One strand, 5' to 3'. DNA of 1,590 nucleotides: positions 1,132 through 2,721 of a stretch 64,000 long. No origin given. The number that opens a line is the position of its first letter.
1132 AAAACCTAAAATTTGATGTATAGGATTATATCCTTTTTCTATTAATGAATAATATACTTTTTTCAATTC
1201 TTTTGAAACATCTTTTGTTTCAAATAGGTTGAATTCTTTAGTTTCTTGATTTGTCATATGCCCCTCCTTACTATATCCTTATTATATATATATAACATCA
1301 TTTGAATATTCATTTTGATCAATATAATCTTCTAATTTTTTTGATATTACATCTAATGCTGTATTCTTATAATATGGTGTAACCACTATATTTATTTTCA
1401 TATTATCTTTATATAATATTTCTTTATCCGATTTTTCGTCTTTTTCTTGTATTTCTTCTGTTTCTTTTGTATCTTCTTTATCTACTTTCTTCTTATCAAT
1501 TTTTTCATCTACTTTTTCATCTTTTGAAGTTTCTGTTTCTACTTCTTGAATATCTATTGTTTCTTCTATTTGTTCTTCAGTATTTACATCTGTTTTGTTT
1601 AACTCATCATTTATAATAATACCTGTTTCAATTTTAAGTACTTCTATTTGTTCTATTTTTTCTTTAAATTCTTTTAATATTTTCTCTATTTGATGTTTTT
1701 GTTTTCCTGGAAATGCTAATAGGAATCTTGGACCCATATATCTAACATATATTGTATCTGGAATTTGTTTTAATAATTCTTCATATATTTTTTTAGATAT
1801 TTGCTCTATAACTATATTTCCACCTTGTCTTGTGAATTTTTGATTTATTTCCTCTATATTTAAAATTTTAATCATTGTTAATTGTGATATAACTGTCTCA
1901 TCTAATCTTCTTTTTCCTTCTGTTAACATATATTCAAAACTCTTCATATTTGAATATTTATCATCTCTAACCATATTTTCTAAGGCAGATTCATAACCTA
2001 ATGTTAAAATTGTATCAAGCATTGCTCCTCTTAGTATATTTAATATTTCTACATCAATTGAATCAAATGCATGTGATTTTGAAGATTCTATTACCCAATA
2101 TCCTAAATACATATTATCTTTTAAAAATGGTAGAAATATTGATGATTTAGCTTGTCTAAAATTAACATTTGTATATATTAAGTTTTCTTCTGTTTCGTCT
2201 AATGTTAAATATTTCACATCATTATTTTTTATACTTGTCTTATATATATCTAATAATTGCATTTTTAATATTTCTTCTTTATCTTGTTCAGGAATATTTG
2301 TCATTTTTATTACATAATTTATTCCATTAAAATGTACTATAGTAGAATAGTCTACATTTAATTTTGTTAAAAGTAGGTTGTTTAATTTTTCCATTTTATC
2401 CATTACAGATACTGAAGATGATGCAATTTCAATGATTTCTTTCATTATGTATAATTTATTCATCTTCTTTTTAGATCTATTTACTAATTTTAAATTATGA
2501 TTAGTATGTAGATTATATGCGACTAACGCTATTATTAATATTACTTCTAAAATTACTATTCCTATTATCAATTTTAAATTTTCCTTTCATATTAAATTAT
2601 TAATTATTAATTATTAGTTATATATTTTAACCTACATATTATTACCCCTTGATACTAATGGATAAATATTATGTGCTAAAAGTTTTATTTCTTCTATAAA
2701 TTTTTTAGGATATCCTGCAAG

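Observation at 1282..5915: Four-gene envelope operon combining a receiver+ParA-like pseudo-ATPase with a GAF/degenerate-GGDEF membrane protein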

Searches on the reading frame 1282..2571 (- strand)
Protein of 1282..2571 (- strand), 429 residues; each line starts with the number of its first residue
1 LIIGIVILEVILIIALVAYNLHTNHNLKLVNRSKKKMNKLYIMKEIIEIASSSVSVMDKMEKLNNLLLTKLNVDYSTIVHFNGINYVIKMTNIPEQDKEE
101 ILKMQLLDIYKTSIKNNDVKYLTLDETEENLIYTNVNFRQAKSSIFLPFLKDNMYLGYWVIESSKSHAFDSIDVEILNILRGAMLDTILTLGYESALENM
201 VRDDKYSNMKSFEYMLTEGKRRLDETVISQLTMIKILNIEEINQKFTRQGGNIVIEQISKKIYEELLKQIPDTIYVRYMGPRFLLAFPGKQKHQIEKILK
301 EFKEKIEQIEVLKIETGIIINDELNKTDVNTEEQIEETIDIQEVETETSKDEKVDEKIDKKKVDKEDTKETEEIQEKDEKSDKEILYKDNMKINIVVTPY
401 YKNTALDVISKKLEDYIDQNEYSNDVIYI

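Call 3: search_protein_families(library=pfam, proteins=[window:1282-2571:-], max_evalue=1)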
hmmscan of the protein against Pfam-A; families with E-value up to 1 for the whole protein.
window:1282-2571:- (429 aa): 1 family
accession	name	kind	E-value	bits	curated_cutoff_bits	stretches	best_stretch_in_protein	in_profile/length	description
PF00106.31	adh_short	-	0.12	12.3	26.6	1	241-341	15-107/195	short chain dehydrogenase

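Call 4: search_protein_families(library=ncbifam, proteins=[window:1282-2571:-], max_evalue=1)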
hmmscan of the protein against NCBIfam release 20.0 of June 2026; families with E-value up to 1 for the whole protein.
window:1282-2571:- (429 aa): 5 families
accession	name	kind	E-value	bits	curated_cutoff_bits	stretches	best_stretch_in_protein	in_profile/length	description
NF038266.1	diguan_SiaD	equivalog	1.4e-05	24.7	290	1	212-339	108-234/252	biofilm regulation diguanylate cyclase SiaD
NF045673.1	c-di-GMPRcptLapD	equivalog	9.5e-05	20.9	1020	1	207-367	245-407/647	cyclic di-GMP receptor LapD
NF052562.1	RADHDNL4305835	equivalog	0.03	13.8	400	1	242-336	23-111/252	NADP-dependent (R)-specific alcohol dehydrogenase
NF052558.1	MBtsdlDhBudC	equivalog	0.084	12.4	270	1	243-338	20-108/250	meso-2,3-butanediol dehydrogenase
NF005672.0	PRK07454.1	equivalog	0.21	10.7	234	0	25-111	31-120/241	SDR family oxidoreductase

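Call 13: find_homologous_proteins(query=window:1282-2571:-, max_evalue=0.001)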
Query window:1282-2571:- (429 aa): 150 proteins with E <= 0.001 among 8000 candidates; the best 120 are listed.
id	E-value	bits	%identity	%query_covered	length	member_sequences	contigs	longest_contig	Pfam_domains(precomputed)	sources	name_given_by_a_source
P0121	3.4e-259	877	99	100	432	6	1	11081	-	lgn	-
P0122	2.7e-195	667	78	100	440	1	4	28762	-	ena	-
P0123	3.1e-69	252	40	71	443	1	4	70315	PF00990.27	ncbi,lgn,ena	-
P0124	3.2e-69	252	40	71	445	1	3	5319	PF00990.27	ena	-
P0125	6.9e-69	251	41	71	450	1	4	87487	PF00990.27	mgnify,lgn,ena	mgnify:CR=1 FL=1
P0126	1.4e-68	250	40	71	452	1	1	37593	PF00990.27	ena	-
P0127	1.5e-68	250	40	71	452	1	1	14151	PF00990.27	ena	-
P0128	2.2e-68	249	39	71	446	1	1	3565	PF00990.27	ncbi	-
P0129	2.6e-68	249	40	71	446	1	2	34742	PF00990.27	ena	-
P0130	2.7e-68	249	34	73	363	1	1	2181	PF00990.27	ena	-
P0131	3.1e-68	249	40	71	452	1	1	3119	PF00990.27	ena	-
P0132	3.1e-68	249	40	71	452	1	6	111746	PF00990.27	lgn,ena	-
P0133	3.7e-68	248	40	71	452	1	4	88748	PF00990.27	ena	-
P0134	3.8e-68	248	41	71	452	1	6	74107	PF00990.27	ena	-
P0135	5.4e-68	248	40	71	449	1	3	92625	PF00990.27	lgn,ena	-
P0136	5.8e-68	248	40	71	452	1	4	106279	PF00990.27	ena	-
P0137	7.3e-68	248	41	72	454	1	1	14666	PF00990.27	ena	-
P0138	8.6e-68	247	40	71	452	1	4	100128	PF00990.27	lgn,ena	-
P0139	8.9e-68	247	40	71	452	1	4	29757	PF00990.27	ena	-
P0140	1.1e-67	247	40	71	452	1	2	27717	PF00990.27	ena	-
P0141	1.2e-67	247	40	71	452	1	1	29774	PF00990.27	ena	-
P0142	1.2e-67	247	40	71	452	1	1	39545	PF00990.27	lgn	-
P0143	1.5e-67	247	40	71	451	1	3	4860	PF00990.27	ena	-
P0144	1.5e-67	246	40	71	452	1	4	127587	PF00990.27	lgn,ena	-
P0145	1.6e-67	246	40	71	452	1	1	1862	PF00990.27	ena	-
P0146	1.8e-67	246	40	71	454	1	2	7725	PF00990.27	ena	-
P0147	1.9e-67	246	40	71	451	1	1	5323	PF00990.27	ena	-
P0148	2.0e-67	246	31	93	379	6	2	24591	PF00990.27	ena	-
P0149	2.2e-67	246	40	71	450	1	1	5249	PF00990.27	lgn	-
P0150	2.2e-67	246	40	71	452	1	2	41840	PF00990.27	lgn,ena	-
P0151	2.3e-67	246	40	71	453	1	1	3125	PF00990.27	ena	-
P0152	2.5e-67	246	40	71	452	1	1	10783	PF00990.27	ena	-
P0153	2.7e-67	246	40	71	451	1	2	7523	PF00990.27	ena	-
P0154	2.7e-67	246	40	71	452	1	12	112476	PF00990.27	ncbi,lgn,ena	-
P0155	3.3e-67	245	40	71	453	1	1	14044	PF00990.27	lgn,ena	-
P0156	3.5e-67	245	40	71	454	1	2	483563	PF00990.27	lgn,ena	-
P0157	3.6e-67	245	40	71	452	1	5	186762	PF00990.27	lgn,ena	-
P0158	4.0e-67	245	40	71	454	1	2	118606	PF00990.27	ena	-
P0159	4.2e-67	245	40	71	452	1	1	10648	PF00990.27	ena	-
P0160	4.5e-67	245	40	71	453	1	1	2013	PF00990.27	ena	-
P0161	4.6e-67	245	40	71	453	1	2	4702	PF00990.27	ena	-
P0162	5.3e-67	245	38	68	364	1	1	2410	PF00990.27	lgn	-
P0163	5.8e-67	245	40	71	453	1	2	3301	PF00990.27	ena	-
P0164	6.1e-67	245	40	71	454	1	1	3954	PF00990.27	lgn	-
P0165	7.1e-67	244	39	71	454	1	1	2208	PF00990.27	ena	-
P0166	7.3e-67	244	40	71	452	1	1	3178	PF00990.27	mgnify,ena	mgnify:CR=1 FL=1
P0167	7.7e-67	244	40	71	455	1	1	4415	PF00990.27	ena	-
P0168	8.1e-67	244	40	71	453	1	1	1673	PF00990.27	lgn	-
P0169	1.2e-66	244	40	71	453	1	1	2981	PF00990.27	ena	-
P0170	1.2e-66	244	40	71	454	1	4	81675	PF00990.27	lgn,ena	-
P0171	1.2e-66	244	40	71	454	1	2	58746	PF00990.27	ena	-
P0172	1.3e-66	243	40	71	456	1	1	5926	PF00990.27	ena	-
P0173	1.3e-66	243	40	71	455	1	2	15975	PF00990.27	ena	-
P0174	1.4e-66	243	40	71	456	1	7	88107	PF00990.27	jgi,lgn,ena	-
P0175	1.5e-66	243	39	71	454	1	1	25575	PF00990.27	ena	-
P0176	1.6e-66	243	40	71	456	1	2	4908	PF00990.27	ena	-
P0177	1.6e-66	243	40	71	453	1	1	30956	PF00990.27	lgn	-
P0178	2.0e-66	243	40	71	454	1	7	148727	PF00990.27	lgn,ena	-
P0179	2.1e-66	243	40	71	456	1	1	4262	PF00990.27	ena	-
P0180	2.2e-66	243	40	71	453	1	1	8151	PF00990.27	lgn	-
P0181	2.2e-66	243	40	71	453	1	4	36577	PF00990.27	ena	-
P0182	2.2e-66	243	40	71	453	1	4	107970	PF00990.27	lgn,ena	-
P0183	2.3e-66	243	40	71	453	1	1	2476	PF00990.27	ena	-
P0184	2.4e-66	243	40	71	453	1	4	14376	PF00990.27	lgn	-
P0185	2.4e-66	243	40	71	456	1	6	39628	PF00990.27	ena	-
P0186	2.6e-66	242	40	71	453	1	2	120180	PF00990.27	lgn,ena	-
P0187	2.7e-66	242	40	71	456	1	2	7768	PF00990.27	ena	-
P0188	2.7e-66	242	40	71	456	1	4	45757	PF00990.27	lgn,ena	-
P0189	2.9e-66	242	40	71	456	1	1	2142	PF00990.27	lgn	-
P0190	2.9e-66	242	40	71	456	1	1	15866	PF00990.27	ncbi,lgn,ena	-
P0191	3.0e-66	242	40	71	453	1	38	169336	PF00990.27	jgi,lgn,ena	jgi:GGDEF domain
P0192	3.0e-66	242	40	71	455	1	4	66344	PF00990.27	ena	-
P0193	3.1e-66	242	40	71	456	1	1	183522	PF00990.27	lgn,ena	-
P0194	3.1e-66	242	40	71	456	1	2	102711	PF00990.27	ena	-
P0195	3.4e-66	242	40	71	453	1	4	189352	PF00990.27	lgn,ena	-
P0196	3.7e-66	242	40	71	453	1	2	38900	PF00990.27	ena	-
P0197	3.8e-66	242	40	71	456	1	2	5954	PF00990.27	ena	-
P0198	4.0e-66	242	40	71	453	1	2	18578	PF00990.27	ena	-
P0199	4.2e-66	242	34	94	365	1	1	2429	PF00990.27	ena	-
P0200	4.6e-66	242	36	69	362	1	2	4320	PF00990.27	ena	-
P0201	4.6e-66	242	39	71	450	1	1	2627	PF00990.27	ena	-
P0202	4.7e-66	242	40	71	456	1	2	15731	PF00990.27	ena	-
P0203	5.3e-66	241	40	71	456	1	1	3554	PF00990.27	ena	-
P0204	5.4e-66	241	40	71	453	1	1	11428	PF00990.27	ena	-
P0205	5.4e-66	241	40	71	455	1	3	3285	PF00990.27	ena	-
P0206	5.4e-66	241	40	71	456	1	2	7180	PF00990.27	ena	-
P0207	5.5e-66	241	40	71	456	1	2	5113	PF00990.27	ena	-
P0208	5.5e-66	241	40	71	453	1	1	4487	PF00990.27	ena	-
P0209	5.9e-66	241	40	71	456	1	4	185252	PF00990.27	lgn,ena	-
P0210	6.0e-66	241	39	71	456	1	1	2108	PF00990.27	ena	-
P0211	6.9e-66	241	40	71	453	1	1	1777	PF00990.27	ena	-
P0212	6.9e-66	241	40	71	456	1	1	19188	PF00990.27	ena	-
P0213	7.8e-66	241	40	71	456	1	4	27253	PF00990.27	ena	-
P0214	9.6e-66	241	40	71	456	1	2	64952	PF00990.27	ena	-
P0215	9.8e-66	241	40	71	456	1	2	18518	PF00990.27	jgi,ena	-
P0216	9.8e-66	241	40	71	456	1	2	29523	PF00990.27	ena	-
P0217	9.8e-66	241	39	71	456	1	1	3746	PF00990.27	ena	-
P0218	1.0e-65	240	39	71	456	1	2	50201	PF00990.27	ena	-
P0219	1.1e-65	240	40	71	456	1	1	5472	PF00990.27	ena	-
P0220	1.3e-65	240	40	71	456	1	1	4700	PF00990.27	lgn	-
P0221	1.3e-65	240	40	71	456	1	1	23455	PF00990.27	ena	-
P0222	1.3e-65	240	39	71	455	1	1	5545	PF00990.27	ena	-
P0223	1.3e-65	240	39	71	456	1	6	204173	PF00990.27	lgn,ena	-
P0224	1.3e-65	240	33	93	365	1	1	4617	PF00990.27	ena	-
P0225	1.4e-65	240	40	71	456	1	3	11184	PF00990.27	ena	-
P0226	1.4e-65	240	40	71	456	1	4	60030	PF00990.27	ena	-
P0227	1.5e-65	240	40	71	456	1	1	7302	PF00990.27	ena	-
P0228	1.6e-65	240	40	71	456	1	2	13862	PF00990.27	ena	-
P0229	1.8e-65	240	40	71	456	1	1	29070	PF00990.27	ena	-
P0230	1.8e-65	240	40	71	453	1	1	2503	PF00990.27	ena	-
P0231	1.8e-65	240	40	71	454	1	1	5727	PF00990.27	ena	-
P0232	1.9e-65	240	40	71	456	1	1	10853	PF00990.27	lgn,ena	-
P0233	2.1e-65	239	40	71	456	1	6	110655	PF00990.27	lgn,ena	-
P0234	2.2e-65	239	40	71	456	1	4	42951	PF00990.27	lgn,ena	-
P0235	2.3e-65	239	40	71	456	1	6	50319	PF00990.27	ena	-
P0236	2.6e-65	239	39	71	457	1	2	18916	PF00990.27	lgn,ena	-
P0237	2.8e-65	239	40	71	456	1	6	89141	PF00990.27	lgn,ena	-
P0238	3.1e-65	239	40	71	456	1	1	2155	PF00990.27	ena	-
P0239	3.1e-65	239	33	98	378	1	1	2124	PF00990.27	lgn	-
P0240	3.3e-65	239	39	71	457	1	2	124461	PF00990.27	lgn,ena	-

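Call 43: search_protein_families(library=pfam, alignment_id=A2, max_evalue=0.01)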
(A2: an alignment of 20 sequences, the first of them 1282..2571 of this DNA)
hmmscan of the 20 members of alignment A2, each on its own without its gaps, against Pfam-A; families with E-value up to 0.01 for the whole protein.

A. member 1, window:1282-2571:- (429 aa): 0 families

B. families by the number of members that match (of 20 scanned): 7 families
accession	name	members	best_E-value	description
PF00990.26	GGDEF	17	6.6e-12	Diguanylate cyclase, GGDEF domain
PF20317.4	HTH_60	2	0.00032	Helix-turn-helix domain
PF09073.15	BUD22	1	0.0017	BUD22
PF11897.13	DUF3417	1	0.0032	Protein of unknown function (DUF3417)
PF08928.15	PoNi_N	1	0.0067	PoNe immunity protein (PoNi), N-terminal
PF07972.16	Flavodoxin_NdrI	1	0.0079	NrdI Flavodoxin like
PF08475.15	Baculo_VP91_N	1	0.0096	Viral capsid protein 91 N-terminal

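Call 44: search_solved_structures(query=A2, max_evalue=1, show_alignments=3)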
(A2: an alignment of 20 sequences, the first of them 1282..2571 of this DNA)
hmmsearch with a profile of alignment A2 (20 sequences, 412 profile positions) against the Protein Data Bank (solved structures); distinct sequences matched with E-value up to 1: 46.
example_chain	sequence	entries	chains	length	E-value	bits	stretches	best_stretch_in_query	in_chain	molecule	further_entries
6zxm_A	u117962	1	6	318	9.4e-12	47.6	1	195-342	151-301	Putative GGDEF/response regulator receiver domain protein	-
6zxb_A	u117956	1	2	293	9.7e-12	47.6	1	195-343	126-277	Putative GGDEF/response regulator receiver domain protein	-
6zxc_A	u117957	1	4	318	1.2e-11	47.2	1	195-342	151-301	Putative GGDEF/response regulator receiver domain protein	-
4zve_A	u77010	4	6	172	5.5e-11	45.1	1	230-312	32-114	Diguanylate cyclase DosC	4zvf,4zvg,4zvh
3ign_A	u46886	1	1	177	7.2e-09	38.1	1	227-321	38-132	Diguanylate cyclase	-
4urs_A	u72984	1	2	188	9.3e-09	37.7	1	194-322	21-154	DIGUANYLATE CYCLASE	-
9p6j_A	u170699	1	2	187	2e-07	33.4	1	224-315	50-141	diguanylate cyclase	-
4urg_A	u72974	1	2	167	2.7e-07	32.9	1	204-323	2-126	DIGUANYLATE CYCLASE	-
3i5c_A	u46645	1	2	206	3e-07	32.8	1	197-310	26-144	Fusion of General control protein GCN4 and WSPR response regulator protein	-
4urq_U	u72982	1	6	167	5.1e-07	32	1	206-323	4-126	DIGUANYLATE CYCLASE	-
9t28_A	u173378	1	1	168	1.2e-06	30.8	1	212-310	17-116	diguanylate cyclase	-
3i5b_A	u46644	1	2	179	1.3e-06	30.6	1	212-310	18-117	WspR response regulator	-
3bre_A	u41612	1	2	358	1.9e-06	30.2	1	193-310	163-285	Probable two-component response regulator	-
6et7_A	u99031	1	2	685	2.7e-06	29.6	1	192-328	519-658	Diguanylate cyclase (GGDEF) domain-containing protein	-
8c05_A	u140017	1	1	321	3e-06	29.5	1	192-312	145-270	Sensor domain-containing diguanylate cyclase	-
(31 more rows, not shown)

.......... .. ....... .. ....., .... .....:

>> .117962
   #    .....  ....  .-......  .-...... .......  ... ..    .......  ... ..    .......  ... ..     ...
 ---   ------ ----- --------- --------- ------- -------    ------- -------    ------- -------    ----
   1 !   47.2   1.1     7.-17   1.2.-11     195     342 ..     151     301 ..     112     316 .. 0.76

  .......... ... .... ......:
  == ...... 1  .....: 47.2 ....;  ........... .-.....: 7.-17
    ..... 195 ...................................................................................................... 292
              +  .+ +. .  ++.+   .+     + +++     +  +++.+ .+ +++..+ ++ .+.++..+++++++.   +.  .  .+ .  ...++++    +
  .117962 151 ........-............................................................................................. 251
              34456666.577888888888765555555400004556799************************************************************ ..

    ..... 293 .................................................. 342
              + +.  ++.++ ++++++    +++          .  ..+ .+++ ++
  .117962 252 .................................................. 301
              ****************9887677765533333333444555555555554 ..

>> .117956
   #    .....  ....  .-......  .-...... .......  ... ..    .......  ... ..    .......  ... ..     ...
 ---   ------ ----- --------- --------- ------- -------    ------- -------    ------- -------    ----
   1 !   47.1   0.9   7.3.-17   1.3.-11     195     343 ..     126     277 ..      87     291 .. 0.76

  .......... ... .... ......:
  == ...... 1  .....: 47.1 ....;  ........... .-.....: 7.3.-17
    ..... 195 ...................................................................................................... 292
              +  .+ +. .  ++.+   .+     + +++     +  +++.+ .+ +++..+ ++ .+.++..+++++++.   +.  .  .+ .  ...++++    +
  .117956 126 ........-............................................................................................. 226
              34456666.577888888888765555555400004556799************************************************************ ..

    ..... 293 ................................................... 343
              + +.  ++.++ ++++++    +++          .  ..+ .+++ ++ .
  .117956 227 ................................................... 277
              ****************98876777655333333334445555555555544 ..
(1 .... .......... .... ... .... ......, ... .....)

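Call 88: search_protein_families(library=padloc, proteins=[window:1282-2571:-], max_evalue=0.01)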
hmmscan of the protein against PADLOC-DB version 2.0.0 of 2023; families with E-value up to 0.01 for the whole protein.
window:1282-2571:- (429 aa): 1 family
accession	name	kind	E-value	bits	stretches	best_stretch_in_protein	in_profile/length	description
PDLC01529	Cas10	-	0.0024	15.3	1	236-381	49-187/370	CAS-III; effector_LS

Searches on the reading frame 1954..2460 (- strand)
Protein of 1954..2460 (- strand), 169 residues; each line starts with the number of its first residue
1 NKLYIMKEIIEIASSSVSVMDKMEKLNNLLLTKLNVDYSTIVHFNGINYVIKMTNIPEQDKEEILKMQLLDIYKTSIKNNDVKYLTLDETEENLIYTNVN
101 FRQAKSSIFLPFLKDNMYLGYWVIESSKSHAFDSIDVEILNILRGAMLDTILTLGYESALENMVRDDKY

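Call 50: search_solved_structures(query=A5, max_evalue=10, show_alignments=2)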
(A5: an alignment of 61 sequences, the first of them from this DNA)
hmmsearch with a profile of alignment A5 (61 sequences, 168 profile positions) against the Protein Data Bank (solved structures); distinct sequences matched with E-value up to 10: 2.
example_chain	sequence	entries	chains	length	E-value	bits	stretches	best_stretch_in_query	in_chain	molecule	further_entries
3o5y_A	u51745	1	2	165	0.18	14.5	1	68-154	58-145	Sensor protein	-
1vhm_A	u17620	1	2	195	0.29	13.9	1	103-160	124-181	Protein yebR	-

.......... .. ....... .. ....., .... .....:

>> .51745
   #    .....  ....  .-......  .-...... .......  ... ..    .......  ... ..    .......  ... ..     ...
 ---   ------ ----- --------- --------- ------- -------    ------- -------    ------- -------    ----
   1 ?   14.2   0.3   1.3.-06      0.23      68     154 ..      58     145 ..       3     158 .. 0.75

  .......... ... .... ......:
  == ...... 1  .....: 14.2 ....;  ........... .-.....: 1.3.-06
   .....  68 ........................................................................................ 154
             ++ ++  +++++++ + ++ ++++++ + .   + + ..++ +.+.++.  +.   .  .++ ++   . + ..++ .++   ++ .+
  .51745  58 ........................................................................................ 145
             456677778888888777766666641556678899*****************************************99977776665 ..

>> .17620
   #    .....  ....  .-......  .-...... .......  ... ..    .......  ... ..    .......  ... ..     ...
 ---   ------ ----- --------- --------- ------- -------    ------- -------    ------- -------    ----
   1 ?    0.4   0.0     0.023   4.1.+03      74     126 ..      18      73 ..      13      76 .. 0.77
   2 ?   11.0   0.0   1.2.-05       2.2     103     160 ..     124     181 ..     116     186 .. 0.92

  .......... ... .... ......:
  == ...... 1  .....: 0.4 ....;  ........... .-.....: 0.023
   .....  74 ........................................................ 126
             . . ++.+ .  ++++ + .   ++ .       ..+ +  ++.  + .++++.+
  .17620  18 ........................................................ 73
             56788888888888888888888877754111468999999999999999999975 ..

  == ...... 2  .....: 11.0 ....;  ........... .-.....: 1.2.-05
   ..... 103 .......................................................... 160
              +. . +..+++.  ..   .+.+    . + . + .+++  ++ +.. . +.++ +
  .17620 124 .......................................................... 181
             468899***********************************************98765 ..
